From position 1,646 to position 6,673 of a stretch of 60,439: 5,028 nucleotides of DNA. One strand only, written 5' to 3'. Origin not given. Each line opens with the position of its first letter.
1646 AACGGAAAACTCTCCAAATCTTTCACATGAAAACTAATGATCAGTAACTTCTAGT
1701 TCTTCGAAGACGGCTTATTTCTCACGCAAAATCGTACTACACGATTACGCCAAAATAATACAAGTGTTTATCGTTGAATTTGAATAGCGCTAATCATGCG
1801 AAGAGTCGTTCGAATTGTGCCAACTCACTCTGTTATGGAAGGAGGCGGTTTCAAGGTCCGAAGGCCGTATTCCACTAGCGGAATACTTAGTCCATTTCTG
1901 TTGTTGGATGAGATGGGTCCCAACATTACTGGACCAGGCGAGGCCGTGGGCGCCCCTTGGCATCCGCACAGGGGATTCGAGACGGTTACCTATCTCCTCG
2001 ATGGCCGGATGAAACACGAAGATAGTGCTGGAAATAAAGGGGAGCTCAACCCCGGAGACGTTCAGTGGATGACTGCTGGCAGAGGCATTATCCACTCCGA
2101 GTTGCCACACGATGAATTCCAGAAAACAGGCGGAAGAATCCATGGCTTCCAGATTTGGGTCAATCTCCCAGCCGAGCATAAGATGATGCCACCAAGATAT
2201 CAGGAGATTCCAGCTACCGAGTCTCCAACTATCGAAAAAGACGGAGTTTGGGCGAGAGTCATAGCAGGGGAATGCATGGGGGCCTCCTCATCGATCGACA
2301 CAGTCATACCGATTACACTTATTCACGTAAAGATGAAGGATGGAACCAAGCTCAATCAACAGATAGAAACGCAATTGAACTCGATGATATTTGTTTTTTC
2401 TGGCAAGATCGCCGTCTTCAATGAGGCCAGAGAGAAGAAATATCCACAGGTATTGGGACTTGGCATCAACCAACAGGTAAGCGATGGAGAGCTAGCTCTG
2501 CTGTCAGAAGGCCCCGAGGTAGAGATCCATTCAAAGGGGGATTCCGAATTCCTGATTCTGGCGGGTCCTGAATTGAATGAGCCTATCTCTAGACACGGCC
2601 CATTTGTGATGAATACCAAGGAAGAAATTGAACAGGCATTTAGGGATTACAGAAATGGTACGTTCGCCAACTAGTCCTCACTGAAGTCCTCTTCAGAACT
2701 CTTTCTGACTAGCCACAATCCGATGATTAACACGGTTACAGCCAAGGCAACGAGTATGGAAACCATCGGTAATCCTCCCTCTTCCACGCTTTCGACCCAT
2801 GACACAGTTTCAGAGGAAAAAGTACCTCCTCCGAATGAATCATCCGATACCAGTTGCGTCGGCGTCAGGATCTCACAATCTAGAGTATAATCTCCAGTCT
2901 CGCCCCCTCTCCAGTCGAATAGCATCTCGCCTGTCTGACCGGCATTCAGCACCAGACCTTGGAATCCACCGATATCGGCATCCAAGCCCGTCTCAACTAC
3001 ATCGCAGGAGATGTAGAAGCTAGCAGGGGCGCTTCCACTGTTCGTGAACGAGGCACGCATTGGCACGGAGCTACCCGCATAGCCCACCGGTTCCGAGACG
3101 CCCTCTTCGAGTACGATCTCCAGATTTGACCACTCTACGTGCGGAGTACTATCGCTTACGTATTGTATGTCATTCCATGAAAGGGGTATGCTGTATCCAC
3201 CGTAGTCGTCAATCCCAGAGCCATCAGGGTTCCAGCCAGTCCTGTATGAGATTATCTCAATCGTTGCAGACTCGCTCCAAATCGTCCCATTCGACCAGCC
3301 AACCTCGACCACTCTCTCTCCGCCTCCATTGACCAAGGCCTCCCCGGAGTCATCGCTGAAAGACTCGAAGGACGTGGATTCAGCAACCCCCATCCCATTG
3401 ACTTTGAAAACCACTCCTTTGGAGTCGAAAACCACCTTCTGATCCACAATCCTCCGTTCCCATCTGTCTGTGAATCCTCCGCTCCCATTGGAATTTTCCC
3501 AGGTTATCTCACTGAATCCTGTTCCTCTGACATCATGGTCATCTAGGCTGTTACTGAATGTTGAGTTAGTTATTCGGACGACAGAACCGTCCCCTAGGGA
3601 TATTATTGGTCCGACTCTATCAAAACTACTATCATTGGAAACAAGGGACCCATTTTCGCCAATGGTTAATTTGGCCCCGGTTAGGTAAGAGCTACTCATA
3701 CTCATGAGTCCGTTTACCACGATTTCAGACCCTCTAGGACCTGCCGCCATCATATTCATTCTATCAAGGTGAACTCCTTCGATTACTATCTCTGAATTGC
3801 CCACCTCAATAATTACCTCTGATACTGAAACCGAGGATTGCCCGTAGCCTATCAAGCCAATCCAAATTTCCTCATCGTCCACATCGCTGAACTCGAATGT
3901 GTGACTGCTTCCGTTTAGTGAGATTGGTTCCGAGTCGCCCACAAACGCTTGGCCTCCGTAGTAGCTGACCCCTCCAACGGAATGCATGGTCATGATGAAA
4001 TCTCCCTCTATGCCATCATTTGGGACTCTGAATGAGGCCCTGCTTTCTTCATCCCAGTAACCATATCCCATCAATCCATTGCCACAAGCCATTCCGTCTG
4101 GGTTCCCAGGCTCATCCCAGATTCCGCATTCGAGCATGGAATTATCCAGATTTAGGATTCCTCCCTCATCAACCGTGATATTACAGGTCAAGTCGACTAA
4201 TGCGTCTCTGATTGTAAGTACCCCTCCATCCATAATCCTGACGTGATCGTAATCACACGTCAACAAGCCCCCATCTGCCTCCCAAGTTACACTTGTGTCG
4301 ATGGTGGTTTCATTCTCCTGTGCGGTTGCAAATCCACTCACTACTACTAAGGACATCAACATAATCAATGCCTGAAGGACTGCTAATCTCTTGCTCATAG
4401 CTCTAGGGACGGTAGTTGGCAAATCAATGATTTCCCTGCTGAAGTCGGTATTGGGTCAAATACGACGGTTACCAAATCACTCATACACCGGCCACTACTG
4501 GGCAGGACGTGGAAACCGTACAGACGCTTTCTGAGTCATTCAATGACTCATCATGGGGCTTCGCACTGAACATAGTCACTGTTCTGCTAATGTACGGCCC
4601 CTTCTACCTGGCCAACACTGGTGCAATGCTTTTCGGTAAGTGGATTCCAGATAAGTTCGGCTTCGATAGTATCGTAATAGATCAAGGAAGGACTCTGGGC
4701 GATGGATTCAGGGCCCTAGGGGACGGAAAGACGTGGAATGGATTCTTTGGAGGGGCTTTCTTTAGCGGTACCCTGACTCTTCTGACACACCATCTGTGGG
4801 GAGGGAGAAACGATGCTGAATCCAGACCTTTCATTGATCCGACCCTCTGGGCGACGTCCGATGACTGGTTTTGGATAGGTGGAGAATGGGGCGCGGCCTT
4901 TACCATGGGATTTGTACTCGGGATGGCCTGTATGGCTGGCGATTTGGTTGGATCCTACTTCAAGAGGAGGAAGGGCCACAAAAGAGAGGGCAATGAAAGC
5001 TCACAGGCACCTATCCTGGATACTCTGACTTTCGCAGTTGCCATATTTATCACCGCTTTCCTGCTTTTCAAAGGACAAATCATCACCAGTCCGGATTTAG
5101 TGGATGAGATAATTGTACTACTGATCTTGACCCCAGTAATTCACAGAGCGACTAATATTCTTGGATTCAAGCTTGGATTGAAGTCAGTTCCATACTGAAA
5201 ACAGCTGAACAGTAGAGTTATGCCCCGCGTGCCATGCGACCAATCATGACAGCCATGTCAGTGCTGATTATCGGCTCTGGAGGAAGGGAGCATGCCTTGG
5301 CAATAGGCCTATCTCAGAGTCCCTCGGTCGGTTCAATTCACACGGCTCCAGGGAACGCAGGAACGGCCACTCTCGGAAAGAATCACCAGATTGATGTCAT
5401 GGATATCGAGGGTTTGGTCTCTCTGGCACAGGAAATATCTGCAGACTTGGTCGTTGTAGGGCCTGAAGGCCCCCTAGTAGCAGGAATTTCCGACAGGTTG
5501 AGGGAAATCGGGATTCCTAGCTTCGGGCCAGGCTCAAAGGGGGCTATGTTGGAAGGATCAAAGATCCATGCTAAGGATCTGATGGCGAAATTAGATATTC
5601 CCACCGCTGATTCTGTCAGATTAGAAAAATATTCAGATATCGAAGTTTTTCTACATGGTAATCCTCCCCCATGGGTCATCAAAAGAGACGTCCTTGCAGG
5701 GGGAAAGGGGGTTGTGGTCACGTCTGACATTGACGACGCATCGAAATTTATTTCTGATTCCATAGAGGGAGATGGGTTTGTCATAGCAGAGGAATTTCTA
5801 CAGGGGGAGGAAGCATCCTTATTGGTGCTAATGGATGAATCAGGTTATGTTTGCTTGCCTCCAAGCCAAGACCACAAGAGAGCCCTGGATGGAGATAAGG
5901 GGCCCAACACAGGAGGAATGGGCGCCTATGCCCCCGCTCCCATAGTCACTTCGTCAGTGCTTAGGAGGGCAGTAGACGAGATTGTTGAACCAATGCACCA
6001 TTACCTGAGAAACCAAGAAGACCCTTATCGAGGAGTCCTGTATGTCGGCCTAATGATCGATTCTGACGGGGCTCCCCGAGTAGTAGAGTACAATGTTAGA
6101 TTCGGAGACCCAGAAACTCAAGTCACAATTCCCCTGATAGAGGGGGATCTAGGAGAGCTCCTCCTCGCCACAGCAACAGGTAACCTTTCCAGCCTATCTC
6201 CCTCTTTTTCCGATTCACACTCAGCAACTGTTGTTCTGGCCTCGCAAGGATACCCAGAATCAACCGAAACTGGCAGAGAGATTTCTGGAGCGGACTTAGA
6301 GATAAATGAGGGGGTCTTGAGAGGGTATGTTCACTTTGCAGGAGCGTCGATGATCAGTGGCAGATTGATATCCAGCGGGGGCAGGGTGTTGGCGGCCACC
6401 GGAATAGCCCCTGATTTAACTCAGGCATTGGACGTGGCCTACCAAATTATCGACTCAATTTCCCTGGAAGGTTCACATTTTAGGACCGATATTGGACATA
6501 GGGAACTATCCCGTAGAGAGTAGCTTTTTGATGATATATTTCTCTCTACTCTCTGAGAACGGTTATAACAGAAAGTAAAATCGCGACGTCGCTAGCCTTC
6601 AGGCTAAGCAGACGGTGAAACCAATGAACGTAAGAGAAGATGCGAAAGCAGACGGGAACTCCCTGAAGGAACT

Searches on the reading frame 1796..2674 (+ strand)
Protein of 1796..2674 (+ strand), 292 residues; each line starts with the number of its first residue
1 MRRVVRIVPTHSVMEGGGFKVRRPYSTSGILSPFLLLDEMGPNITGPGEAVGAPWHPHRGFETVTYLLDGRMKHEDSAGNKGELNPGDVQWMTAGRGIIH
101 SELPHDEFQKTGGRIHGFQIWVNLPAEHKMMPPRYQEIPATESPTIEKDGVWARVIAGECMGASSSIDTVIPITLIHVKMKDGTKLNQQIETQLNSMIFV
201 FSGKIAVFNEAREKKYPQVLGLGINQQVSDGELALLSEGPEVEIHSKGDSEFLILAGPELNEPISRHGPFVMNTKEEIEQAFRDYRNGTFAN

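Call 4: search_protein_families(library=pfam, proteins=[window:1796-2674:+], max_evalue=0.001)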
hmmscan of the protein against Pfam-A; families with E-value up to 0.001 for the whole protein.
window:1796-2674:+ (292 aa): 2 families
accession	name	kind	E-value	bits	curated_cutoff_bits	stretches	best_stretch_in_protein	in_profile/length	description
PF02678.22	Pirin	-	7.6e-35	119.6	26.1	1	28-122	14-108/108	Pirin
PF05726.19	Pirin_C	-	1.7e-24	86.6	27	1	176-290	2-102/103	Pirin C-terminal cupin domain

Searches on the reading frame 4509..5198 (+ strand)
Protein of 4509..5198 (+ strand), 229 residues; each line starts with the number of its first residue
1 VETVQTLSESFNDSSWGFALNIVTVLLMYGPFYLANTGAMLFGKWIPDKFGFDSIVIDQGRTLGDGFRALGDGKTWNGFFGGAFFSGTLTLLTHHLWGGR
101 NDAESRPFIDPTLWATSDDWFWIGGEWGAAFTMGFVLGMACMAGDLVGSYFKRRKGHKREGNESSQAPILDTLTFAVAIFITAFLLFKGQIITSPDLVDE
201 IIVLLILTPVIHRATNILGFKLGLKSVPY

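Call 4: search_protein_families(library=pfam, proteins=[window:4509-5198:+], max_evalue=0.001)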
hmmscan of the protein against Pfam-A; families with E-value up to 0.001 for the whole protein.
window:4509-5198:+ (229 aa): 2 families
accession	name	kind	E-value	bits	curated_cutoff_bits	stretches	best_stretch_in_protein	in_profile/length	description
PF01864.22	CarS-like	-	1.6e-23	84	22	2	130-229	87-175/175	CDP-archaeol synthase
PF01148.25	CTP_transf_1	-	6.5e-09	36.5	24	1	73-161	169-234/264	Cytidylyltransferase family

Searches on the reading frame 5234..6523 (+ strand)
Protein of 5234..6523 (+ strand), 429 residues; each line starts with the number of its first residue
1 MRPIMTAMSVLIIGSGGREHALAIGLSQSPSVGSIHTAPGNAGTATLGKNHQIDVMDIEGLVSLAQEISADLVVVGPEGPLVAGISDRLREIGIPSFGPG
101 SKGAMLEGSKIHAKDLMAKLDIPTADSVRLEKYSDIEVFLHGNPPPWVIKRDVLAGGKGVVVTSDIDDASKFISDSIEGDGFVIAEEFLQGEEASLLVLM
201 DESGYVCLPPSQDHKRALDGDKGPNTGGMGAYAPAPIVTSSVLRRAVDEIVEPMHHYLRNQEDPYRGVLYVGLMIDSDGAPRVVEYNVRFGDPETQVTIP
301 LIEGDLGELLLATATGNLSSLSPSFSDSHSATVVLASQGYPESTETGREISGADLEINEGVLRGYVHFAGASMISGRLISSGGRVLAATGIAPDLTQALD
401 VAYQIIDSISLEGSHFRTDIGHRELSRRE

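Call 4: search_protein_families(library=pfam, proteins=[window:5234-6523:+], max_evalue=0.001)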
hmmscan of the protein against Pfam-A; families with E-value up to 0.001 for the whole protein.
window:5234-6523:+ (429 aa): 5 families
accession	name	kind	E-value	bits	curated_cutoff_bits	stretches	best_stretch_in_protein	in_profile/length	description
PF01071.24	GARS_A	-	6.1e-59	199.6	27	1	108-295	1-194/194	Phosphoribosylglycinamide synthetase, ATP-grasp (A) domain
PF02844.21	GARS_N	-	1.6e-34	119.1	29.5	1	8-107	1-100/100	Phosphoribosylglycinamide synthetase, N domain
PF02843.22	GARS_C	-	4.8e-24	84.9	34.8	1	331-423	2-92/92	Phosphoribosylglycinamide synthetase, C domain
PF02655.19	ATP-grasp_3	-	1.7e-05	25.4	23.2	1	136-290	30-157/160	ATP-grasp domain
PF02222.28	ATP-grasp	-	2.3e-05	24.6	27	1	117-213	3-102/179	ATP-grasp domain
